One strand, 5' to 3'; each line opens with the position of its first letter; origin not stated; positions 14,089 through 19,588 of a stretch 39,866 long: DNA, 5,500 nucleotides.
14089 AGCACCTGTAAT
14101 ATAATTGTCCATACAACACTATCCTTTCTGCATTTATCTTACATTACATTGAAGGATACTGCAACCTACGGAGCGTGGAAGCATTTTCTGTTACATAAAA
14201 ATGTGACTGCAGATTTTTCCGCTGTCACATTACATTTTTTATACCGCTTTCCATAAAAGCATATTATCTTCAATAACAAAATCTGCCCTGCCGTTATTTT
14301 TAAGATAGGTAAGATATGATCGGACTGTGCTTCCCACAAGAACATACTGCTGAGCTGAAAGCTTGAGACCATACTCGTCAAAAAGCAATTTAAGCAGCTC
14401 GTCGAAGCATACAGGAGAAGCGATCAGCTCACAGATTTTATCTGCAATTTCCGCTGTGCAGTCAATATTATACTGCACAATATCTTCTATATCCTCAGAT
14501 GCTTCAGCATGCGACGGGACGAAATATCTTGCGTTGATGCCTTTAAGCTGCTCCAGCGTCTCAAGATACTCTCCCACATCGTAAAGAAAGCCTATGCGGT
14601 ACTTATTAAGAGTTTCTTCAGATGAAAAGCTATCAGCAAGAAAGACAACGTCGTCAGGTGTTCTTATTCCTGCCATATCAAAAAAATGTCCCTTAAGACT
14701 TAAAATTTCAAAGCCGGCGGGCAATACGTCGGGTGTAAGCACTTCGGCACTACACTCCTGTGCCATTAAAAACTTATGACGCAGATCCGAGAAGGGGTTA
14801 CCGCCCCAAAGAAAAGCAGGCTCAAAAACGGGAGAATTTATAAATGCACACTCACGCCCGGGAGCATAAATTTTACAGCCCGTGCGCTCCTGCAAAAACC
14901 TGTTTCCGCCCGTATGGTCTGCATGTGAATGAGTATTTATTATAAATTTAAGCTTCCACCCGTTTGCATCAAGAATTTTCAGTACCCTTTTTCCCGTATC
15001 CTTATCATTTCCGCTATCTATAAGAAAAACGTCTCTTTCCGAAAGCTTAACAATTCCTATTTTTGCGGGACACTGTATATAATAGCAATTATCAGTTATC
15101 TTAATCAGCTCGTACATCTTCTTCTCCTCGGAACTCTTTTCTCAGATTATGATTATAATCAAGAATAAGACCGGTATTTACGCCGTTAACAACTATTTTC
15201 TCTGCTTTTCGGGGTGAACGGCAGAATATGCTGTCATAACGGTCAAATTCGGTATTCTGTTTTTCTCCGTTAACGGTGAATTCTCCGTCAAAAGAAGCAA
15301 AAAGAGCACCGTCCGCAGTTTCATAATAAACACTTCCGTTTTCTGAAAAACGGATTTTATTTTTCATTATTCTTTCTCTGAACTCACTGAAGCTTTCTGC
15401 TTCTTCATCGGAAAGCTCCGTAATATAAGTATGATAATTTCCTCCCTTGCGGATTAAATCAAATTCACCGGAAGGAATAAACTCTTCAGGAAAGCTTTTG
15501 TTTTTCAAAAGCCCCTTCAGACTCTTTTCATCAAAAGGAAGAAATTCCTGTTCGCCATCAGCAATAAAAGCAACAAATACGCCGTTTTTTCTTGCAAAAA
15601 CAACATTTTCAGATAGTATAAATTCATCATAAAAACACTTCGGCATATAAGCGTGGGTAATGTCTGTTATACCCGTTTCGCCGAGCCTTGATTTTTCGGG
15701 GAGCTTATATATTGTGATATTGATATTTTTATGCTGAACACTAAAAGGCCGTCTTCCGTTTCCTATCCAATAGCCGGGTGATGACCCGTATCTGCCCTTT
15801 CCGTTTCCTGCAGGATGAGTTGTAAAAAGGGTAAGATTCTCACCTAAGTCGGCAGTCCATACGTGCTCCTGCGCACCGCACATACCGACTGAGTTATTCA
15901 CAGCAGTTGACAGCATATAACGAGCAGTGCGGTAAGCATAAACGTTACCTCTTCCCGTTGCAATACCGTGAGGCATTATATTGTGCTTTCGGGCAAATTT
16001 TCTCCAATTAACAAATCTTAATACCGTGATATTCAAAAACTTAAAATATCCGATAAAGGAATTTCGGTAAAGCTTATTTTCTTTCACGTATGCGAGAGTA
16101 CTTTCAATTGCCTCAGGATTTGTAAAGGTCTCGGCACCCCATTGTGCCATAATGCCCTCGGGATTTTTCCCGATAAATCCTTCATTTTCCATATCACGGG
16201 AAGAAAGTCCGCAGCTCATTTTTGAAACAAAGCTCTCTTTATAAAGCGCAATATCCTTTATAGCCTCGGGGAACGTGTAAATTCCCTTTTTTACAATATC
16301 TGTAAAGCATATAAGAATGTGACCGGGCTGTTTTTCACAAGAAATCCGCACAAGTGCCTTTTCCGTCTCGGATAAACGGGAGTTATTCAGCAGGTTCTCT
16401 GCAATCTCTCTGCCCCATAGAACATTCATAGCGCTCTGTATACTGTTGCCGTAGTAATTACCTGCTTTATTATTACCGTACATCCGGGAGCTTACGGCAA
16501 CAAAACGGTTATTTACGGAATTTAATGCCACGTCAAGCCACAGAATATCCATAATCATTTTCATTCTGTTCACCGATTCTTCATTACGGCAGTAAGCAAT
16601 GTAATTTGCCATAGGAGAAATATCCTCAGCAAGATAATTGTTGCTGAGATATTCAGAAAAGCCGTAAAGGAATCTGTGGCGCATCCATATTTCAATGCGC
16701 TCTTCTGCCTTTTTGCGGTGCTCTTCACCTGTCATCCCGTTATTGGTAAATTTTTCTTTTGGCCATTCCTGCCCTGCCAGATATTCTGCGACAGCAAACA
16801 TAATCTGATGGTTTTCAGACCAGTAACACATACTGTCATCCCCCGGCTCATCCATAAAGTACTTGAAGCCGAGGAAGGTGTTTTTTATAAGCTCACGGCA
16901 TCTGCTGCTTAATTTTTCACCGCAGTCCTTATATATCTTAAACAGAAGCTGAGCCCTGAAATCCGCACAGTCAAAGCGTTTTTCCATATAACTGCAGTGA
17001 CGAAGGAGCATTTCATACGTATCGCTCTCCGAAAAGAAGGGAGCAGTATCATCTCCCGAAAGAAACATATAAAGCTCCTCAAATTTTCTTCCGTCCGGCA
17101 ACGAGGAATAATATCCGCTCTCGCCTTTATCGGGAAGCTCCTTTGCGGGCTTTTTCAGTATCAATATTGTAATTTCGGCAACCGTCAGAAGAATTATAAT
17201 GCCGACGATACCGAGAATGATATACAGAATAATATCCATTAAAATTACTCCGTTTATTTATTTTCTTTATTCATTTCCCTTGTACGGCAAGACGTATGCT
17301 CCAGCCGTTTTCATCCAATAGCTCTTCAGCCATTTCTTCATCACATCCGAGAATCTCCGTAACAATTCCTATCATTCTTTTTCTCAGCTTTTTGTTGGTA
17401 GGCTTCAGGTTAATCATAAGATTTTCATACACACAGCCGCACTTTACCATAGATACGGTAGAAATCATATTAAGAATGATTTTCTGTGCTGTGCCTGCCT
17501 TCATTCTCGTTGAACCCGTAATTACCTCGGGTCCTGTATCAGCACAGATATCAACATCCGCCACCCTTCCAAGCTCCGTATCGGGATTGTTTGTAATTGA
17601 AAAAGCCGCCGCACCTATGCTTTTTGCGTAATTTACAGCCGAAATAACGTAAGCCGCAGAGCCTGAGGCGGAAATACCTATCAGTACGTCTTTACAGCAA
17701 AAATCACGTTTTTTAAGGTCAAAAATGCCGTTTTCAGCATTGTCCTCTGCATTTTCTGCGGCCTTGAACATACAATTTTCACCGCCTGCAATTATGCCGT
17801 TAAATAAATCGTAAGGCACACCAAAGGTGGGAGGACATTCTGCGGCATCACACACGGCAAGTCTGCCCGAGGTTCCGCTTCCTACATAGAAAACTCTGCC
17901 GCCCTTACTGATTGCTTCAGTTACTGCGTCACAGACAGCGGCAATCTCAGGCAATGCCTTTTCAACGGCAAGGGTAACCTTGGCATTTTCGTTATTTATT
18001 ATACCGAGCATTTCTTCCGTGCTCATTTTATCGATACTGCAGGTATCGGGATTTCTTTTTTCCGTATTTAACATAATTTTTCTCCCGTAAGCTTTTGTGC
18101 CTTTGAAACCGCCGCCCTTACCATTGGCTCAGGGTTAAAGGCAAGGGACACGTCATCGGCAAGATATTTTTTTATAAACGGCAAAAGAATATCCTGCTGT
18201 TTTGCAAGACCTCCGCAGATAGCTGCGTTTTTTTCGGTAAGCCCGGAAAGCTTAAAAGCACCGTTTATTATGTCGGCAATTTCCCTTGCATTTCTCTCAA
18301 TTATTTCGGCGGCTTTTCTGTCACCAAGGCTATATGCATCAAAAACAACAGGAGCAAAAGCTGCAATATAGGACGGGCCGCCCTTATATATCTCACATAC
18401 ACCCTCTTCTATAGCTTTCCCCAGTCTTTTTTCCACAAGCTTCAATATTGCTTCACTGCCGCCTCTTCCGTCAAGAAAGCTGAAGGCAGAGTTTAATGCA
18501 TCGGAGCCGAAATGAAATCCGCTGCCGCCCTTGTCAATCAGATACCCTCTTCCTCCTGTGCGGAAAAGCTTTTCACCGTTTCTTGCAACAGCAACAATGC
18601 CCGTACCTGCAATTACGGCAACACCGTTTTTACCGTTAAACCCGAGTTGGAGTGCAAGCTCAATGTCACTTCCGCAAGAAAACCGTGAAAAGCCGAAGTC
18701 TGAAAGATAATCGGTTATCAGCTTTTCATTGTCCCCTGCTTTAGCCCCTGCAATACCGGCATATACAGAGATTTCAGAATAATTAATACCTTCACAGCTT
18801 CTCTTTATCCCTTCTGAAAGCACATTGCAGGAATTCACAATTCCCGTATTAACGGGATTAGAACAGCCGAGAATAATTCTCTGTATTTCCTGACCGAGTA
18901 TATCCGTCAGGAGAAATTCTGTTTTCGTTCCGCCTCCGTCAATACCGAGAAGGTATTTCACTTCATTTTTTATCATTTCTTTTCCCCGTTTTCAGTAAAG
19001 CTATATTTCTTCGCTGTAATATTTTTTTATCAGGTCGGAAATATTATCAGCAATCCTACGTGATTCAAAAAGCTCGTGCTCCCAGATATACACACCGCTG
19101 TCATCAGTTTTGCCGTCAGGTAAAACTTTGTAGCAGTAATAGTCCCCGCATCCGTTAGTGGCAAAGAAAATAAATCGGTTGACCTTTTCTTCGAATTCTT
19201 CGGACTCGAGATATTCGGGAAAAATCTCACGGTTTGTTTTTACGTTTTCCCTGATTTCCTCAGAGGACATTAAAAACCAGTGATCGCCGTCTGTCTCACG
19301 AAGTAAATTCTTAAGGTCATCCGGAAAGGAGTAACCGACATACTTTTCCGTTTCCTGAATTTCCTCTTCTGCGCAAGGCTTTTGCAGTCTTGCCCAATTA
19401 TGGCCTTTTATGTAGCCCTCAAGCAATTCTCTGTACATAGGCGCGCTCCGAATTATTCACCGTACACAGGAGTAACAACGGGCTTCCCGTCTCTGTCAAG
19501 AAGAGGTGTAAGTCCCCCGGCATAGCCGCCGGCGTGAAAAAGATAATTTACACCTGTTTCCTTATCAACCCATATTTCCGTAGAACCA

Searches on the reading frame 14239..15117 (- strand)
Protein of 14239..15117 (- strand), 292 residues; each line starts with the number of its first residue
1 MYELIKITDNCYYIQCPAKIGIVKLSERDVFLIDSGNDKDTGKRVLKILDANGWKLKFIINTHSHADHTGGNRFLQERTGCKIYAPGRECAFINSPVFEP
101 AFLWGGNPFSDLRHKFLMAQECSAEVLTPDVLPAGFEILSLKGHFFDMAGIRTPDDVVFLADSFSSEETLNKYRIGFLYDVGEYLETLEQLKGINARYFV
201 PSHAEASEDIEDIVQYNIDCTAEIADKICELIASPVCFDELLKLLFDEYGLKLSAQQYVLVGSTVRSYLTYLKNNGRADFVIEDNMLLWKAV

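Call 63: search_protein_families(library=pfam, proteins=[window:14239-15117:-], max_evalue=0.00001)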
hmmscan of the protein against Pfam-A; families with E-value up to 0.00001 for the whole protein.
window:14239-15117:- (292 aa): 1 family
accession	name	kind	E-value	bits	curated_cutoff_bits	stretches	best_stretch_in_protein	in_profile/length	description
PF00753.33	Lactamase_B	-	3.8e-17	63.3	22.7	1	21-95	9-83/196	Metallo-beta-lactamase superfamily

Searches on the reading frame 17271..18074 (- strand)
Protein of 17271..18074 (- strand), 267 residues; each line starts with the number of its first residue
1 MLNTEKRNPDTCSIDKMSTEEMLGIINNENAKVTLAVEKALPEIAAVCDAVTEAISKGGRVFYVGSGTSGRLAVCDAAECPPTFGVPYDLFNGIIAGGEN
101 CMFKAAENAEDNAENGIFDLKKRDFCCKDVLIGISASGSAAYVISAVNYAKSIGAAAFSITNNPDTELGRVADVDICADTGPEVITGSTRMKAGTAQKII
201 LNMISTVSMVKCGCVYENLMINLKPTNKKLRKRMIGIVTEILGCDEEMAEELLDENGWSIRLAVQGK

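Call 63: search_protein_families(library=pfam, proteins=[window:17271-18074:-], max_evalue=0.00001)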
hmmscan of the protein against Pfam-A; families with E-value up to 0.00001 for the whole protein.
window:17271-18074:- (267 aa): 4 families
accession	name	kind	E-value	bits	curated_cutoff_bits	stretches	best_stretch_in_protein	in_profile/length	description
PF22645.1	GKRP_SIS_N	-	5.6e-19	68.4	27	1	44-150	2-112/113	Glucokinase regulatory protein N-terminal SIS domain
PF01380.27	SIS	-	3.4e-10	40.3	25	1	128-203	54-127/131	SIS domain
PF22198.1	GKRP_SIS_2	-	6.1e-10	39.6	27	1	43-126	6-87/191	Glucokinase regulatory protein, second SIS domain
PF13580.11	SIS_2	-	3e-09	37.5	27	1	36-161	13-137/138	SIS domain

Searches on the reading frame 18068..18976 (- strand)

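Call 63: search_protein_families(library=pfam, proteins=[window:18068-18976:-], max_evalue=0.00001)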
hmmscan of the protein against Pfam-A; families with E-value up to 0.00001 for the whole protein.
window:18068-18976:- (302 aa): 1 family
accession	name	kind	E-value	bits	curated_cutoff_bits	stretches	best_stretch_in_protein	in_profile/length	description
PF01869.26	BcrAD_BadFG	-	3.1e-23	83.1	31.5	1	10-271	1-243/271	BadF/BadG/BcrA/BcrD ATPase family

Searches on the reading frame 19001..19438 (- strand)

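Call 63: search_protein_families(library=pfam, proteins=[window:19001-19438:-], max_evalue=0.00001)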
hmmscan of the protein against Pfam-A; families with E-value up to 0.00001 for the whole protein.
window:19001-19438:- (145 aa): 3 families
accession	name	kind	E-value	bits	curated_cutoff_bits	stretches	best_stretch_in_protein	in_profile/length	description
PF09346.15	SMI1_KNR4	-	1e-19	71.8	25.4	1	21-138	1-124/125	SMI1 / KNR4 family (SUKH-1)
PF14568.11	SUKH_6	-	2.4e-15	57.6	27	1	24-137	1-119/119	SMI1-KNR4 cell-wall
PF14567.11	SUKH_5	-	1.9e-06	28.2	27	1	4-140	3-140/142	SMI1-KNR4 cell-wall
